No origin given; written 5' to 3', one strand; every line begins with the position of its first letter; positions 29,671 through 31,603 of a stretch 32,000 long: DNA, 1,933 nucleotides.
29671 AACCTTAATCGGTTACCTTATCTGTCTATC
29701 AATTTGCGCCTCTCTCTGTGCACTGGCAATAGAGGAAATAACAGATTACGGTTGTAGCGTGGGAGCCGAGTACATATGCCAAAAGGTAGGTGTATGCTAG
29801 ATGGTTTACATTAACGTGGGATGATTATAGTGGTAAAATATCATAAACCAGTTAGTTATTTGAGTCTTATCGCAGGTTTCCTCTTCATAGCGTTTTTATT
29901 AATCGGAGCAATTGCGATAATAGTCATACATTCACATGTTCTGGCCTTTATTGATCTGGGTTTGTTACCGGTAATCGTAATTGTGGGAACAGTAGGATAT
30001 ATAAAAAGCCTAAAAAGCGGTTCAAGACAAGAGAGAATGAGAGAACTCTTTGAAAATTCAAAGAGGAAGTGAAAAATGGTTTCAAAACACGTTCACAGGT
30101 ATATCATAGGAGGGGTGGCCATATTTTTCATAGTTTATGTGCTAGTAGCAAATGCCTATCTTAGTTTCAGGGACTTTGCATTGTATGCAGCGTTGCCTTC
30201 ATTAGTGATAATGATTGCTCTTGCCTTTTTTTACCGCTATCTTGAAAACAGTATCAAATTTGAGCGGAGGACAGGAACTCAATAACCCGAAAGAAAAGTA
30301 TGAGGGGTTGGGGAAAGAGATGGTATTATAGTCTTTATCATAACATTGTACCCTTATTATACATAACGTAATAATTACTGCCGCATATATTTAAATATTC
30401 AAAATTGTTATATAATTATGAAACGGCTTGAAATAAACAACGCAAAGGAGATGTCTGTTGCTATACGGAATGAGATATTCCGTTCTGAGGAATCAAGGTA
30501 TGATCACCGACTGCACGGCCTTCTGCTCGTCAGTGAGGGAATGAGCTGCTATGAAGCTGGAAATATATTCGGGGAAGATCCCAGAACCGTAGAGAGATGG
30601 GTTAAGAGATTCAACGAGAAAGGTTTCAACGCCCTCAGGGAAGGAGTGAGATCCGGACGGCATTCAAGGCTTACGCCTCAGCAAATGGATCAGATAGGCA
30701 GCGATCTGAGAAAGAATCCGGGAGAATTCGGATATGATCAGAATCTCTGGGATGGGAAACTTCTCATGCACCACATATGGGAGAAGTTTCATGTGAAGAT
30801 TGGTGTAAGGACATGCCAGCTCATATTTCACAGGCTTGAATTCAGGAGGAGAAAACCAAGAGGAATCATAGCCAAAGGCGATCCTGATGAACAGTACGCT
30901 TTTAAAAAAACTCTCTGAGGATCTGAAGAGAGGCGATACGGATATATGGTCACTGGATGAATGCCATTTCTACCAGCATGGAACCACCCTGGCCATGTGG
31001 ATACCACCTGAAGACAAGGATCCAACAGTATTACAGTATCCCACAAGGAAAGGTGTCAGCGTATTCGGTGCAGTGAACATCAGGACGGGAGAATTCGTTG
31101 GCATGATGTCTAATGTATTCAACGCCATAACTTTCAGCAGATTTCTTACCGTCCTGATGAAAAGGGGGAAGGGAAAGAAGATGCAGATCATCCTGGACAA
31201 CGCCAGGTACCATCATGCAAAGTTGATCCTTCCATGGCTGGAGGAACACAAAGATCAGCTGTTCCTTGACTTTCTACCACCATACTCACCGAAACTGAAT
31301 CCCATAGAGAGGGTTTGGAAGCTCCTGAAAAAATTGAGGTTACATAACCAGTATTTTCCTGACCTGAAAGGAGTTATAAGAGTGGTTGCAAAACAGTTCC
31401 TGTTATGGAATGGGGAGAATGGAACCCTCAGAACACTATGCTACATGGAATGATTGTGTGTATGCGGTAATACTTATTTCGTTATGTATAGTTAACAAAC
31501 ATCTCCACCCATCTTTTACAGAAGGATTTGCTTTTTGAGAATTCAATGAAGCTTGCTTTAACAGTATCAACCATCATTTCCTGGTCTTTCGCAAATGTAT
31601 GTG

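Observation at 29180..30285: A second, diverged copy of the cysteine-rich / small-membrane-protein cassette sits outside the integrated element, walled in by IS elements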

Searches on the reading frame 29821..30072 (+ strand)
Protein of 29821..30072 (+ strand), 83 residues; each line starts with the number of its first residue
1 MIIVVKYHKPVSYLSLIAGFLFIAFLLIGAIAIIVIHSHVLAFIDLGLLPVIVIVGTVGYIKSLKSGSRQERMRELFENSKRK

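Call 9: search_protein_families(library=pfam, proteins=[window:29821-30072:+], max_evalue=0.1)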
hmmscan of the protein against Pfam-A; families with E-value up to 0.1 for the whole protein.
window:29821-30072:+ (83 aa): 1 family
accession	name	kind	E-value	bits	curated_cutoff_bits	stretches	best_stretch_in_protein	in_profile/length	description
PF11990.13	DUF3487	-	0.0043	17.3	27.8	1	14-68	25-79/114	Protein of unknown function (DUF3487)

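Call 10: search_protein_families(library=ncbifam, proteins=[window:29821-30072:+], max_evalue=0.1)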
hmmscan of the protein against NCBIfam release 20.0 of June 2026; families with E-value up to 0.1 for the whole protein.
window:29821-30072:+ (83 aa): 1 family
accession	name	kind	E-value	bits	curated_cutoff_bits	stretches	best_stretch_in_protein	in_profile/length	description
TIGR03750.1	conj_TIGR03750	hypoth_equivalog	0.0088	16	70.75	1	15-67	24-76/111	TIGR03750 family conjugal transfer protein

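Call 53: search_protein_families(library=phrogs, proteins=[window:29821-30072:+], max_evalue=0.01)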
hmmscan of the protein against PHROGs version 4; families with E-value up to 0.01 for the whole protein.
window:29821-30072:+ (83 aa): 2 families
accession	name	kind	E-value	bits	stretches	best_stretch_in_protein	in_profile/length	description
phrog_16940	-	unknown function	0.008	17.2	1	10-62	70-125/142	-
phrog_9343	-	unknown function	0.0094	17.1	0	16-81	4-71/80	-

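Call 54: search_protein_families(library=padloc, proteins=[window:29821-30072:+], max_evalue=0.01)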
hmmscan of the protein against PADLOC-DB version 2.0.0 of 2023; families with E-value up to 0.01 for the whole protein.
window:29821-30072:+ (83 aa): 0 families

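Call 66: find_homologous_proteins(query=A4, max_evalue=0.001)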
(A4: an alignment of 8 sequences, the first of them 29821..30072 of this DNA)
Query A4 (8 sequences) (83 aa, profile of the alignment): 86 proteins with E <= 0.001 among 3597 candidates.
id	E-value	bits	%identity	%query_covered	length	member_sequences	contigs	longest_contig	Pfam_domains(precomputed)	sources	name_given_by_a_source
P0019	1.9e-30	123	26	96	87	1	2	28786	-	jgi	jgi:chromate transport protein ChrA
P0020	1.9e-30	123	25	96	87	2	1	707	-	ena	-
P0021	2.7e-29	119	28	96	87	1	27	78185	-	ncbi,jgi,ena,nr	ncbi:MAG: hypothetical protein M1284_01280 [Candidatus Parvarchaeota archaeon]|jgi:hypothetical prot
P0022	4.6e-29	118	26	96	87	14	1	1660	-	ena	-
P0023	5.8e-29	118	25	96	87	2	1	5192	-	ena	-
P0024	6.7e-29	118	31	96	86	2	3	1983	-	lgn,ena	-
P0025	1.4e-28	117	24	96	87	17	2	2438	-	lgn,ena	-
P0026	1.4e-28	117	25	96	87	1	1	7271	-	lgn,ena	-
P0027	1.1e-26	111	29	96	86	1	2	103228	-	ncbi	ncbi:hypothetical protein [Caldiplasma sukawensis]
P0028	8.9e-26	108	30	96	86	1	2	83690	-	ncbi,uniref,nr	ncbi:hypothetical protein DMB44_04855 [Thermoplasma sp. Kam2015]|uniref:hypothetical protein n=1 Tax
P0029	2.4e-25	106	32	96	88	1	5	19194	-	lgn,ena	-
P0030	8.6e-25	105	23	96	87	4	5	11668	-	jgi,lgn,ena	-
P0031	2.3e-24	103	28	81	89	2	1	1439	-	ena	-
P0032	4.0e-24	102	34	96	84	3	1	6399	-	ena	-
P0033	1.6e-23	101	34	96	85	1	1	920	-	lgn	-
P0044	2.1e-22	97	100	100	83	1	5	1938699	-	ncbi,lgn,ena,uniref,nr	ncbi:membrane protein [Cuniculiplasma divulgatum]|uniref:Membrane protein n=1 Tax=Cuniculiplasma div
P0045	2.2e-22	97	32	96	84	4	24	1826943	-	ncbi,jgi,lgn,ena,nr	ncbi:DUF2614 family zinc ribbon-containing protein [Ferroplasma acidiphilum]|jgi:p-aminobenzoyl-glut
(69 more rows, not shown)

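Call 67: find_encoding_contigs(protein=P0045, flank=3500, max_places=2)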
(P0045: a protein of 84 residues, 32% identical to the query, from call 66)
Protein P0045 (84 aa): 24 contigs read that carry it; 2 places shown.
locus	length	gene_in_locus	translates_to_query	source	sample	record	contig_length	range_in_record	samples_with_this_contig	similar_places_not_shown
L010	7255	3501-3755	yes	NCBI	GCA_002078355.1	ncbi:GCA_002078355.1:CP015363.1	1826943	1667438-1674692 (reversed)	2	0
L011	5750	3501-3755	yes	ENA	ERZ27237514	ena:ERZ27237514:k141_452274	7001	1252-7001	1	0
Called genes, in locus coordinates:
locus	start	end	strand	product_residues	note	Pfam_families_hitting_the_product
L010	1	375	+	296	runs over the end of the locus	PF02423:OCD_Mu_crystall, PF01488:Shikimate_DH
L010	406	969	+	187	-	PF01810:LysE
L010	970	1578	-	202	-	PF00551:Formyl_trans_N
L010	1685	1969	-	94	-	PF22277:EncFtn-like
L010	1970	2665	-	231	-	PF00578:AhpC-TSA, PF08534:Redoxin, PF10417:1-cysPrx_C (weak)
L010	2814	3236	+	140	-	PF13404:HTH_AsnC-type (weak), PF13412:HTH_24, PF08220:HTH_DeoR (weak)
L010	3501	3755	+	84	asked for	-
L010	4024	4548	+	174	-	-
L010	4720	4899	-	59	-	-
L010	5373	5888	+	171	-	-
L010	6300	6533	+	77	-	PF02697:VAPB_antitox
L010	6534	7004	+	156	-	PF13424:TPR_12 (faint), PF07719:TPR_2 (faint), PF12688:TPR_5, PF13181:TPR_8 (faint)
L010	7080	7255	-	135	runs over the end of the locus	PF01850:PIN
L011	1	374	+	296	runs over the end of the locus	PF02423:OCD_Mu_crystall, PF01488:Shikimate_DH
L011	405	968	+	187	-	PF01810:LysE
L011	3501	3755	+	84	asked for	-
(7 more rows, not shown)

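Call 68: find_encoding_contigs(protein=P0028, flank=3500, max_places=2)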
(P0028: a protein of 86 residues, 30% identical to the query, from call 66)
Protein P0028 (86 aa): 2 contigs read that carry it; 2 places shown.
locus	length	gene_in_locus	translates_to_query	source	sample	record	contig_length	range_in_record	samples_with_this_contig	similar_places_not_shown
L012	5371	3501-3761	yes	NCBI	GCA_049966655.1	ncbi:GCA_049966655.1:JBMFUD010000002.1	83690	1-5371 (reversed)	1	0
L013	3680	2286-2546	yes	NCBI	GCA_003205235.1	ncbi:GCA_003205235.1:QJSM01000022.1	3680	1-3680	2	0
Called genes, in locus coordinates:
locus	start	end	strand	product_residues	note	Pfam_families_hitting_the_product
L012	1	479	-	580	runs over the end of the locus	PF23545:Zn_ribbon_HMPTM, PF04055:Radical_SAM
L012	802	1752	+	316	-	PF04014:MazE_antitoxin (weak), PF01895:PhoU (weak)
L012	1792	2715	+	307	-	PF13714:PEP_mutase, PF00463:ICL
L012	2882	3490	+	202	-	-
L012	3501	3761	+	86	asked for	-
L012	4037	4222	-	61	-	-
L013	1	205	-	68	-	?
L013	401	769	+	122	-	-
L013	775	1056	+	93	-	-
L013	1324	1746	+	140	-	-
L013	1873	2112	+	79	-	-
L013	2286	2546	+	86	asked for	-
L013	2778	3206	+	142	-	-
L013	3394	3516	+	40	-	-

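Call 69: find_encoding_contigs(protein=P0027, flank=3500, max_places=2)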
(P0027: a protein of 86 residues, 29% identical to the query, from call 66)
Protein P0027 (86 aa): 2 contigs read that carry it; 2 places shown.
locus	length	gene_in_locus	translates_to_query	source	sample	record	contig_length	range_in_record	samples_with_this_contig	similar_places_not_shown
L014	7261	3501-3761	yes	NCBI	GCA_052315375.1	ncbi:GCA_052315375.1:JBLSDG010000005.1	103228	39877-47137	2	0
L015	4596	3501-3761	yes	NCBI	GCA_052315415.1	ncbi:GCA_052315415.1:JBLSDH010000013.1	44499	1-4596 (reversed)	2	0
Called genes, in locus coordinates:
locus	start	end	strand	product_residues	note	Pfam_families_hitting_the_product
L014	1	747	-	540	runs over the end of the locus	PF00437:T2SSE, PF27713:UCP018868 (weak)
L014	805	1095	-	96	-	-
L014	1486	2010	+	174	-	-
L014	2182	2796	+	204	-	-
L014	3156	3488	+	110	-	-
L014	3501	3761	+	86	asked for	-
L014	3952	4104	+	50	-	-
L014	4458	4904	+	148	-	-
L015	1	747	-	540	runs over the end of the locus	PF00437:T2SSE, PF27713:UCP018868 (weak)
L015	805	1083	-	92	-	-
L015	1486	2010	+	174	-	-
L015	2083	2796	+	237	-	-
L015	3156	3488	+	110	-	-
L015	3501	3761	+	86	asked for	-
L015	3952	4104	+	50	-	-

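Call 70: find_encoding_contigs(protein=P0021, flank=3500, max_places=2)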
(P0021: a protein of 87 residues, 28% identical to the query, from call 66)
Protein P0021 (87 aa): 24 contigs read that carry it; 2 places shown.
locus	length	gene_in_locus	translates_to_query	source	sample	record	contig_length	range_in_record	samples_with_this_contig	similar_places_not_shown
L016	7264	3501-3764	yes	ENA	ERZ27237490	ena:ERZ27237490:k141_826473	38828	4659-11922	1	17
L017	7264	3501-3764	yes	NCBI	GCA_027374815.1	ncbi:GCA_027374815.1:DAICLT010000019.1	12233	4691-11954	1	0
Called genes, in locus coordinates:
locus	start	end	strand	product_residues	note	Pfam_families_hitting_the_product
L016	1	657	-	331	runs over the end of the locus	PF00070:Pyr_redox (faint), PF03486:HI0933_like (faint), PF07992:Pyr_redox_2, PF13434:Lys_Orn_oxgnase (faint), PF13738:Pyr_redox_3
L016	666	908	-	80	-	PF01096:Zn_ribbon_TFIIS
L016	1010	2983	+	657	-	-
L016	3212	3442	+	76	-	PF24434:DUF7557 (weak)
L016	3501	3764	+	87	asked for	-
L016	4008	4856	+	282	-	PF02661:Fic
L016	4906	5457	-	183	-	PF01015:Ribosomal_S3Ae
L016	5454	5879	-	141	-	PF08069:Ribosomal_S13_N, PF00312:Ribosomal_S15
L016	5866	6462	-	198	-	PF00069:Pkinase, PF06293:Kdo, PF01163:RIO1, PF01636:APH (faint)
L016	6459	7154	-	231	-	PF02824:TGS (weak)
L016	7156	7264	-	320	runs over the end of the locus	PF00814:TsaD, PF22521:HypF_C_2 (weak)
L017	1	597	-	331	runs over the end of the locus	PF00070:Pyr_redox (faint), PF03486:HI0933_like (faint), PF07992:Pyr_redox_2, PF13434:Lys_Orn_oxgnase (faint), PF13738:Pyr_redox_3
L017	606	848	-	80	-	PF01096:Zn_ribbon_TFIIS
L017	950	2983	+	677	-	-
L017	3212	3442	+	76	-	PF24434:DUF7557 (weak)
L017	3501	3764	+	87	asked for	-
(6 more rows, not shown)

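Call 78: find_encoding_contigs(protein=P0044, flank=10000, max_places=4)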
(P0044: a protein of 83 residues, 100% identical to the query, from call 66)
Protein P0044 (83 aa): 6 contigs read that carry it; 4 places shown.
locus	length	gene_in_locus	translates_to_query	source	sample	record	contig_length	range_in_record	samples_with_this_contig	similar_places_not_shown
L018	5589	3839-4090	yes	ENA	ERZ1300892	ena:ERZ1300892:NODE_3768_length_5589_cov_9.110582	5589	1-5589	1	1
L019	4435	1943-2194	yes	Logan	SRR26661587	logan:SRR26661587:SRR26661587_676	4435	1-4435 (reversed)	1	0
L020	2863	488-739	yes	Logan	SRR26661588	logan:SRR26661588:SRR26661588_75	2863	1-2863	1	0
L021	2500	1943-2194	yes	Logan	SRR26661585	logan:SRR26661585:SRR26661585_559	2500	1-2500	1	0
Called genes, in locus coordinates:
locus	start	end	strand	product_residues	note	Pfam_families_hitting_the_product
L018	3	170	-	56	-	?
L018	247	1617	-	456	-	PF03050:DDE_Tnp_IS66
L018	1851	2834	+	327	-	-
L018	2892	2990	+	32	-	-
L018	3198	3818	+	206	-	-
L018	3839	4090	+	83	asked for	-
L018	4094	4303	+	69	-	-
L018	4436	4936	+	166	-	PF13384:HTH_23, PF13518:HTH_28, PF13551:HTH_29, PF13565:HTH_32, PF13592:HTH_33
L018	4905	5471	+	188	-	PF13358:DDE_3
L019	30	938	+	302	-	-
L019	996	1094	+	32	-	-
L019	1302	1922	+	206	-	-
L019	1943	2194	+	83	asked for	-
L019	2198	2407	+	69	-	-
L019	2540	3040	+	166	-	PF13384:HTH_23, PF13518:HTH_28, PF13551:HTH_29, PF13565:HTH_32, PF13592:HTH_33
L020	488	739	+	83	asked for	-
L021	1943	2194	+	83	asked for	-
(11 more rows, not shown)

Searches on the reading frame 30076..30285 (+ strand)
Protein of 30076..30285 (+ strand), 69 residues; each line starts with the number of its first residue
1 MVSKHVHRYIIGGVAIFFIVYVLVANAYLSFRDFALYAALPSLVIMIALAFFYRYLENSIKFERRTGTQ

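Call 9: search_protein_families(library=pfam, proteins=[window:30076-30285:+], max_evalue=0.1)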
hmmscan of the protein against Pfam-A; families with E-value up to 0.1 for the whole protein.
window:30076-30285:+ (69 aa): 2 families
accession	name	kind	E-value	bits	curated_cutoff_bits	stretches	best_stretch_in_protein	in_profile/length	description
PF04178.18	Got1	-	0.004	18.1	24.6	1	10-53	8-49/110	Got1/Sft2-like family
PF20990.2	DUF2207_C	-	0.075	13.2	33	1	10-55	140-187/247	Predicted membrane protein (DUF2207) C-terminal domain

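Call 10: search_protein_families(library=ncbifam, proteins=[window:30076-30285:+], max_evalue=0.1)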
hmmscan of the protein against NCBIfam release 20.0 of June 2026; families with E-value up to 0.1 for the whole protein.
window:30076-30285:+ (69 aa): 2 families
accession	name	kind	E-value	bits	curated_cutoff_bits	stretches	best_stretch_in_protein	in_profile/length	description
TIGR00765.1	yihY_not_rbn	subfamily_domain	0.036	13.9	73.15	1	11-63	171-223/259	YihY family inner membrane protein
NF045688.1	BCarotHydoxCrtR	equivalog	0.05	12.7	475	1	8-59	157-206/297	beta-carotene hydroxylase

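Call 53: search_protein_families(library=phrogs, proteins=[window:30076-30285:+], max_evalue=0.01)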
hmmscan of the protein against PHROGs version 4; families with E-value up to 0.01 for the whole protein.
window:30076-30285:+ (69 aa): 0 families

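Call 54: search_protein_families(library=padloc, proteins=[window:30076-30285:+], max_evalue=0.01)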
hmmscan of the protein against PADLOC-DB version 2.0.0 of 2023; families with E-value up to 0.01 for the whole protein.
window:30076-30285:+ (69 aa): 0 families

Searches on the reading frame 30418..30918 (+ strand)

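Call 9: search_protein_families(library=pfam, proteins=[window:30418-30918:+], max_evalue=0.1)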
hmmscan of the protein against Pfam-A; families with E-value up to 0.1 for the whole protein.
window:30418-30918:+ (166 aa): 6 families
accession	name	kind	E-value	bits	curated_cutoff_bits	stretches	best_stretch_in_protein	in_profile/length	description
PF13592.12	HTH_33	-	2e-13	50.1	25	1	107-165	1-59/60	Winged helix-turn helix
PF13565.12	HTH_32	-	4.9e-12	46.7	33.7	1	57-133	1-69/73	Homeodomain-like domain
PF13551.12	HTH_29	-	1.8e-10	41.2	28.1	1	31-89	1-62/64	Winged helix-turn helix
PF13518.12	HTH_28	-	8.9e-09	35.7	25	1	31-78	2-49/52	Helix-turn-helix domain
PF13384.12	HTH_23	-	1.7e-08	34.4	24.6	1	29-73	5-49/50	Homeodomain-like domain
PF05344.16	DUF746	-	0.042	14.3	26.9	1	39-66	10-37/64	Domain of Unknown Function (DUF746)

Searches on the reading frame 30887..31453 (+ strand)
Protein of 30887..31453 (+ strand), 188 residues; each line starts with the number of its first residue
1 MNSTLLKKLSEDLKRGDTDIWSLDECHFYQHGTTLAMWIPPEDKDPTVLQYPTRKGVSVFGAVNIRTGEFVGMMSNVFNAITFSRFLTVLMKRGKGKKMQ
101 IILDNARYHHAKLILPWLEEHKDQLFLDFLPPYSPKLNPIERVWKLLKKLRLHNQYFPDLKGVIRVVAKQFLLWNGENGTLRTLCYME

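Call 9: search_protein_families(library=pfam, proteins=[window:30887-31453:+], max_evalue=0.1)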
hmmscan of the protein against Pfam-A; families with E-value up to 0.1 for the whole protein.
window:30887-31453:+ (188 aa): 1 family
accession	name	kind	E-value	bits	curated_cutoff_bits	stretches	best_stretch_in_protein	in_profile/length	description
PF13358.12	DDE_3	-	4.7e-32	111.3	28.6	1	19-161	1-143/146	DDE superfamily endonuclease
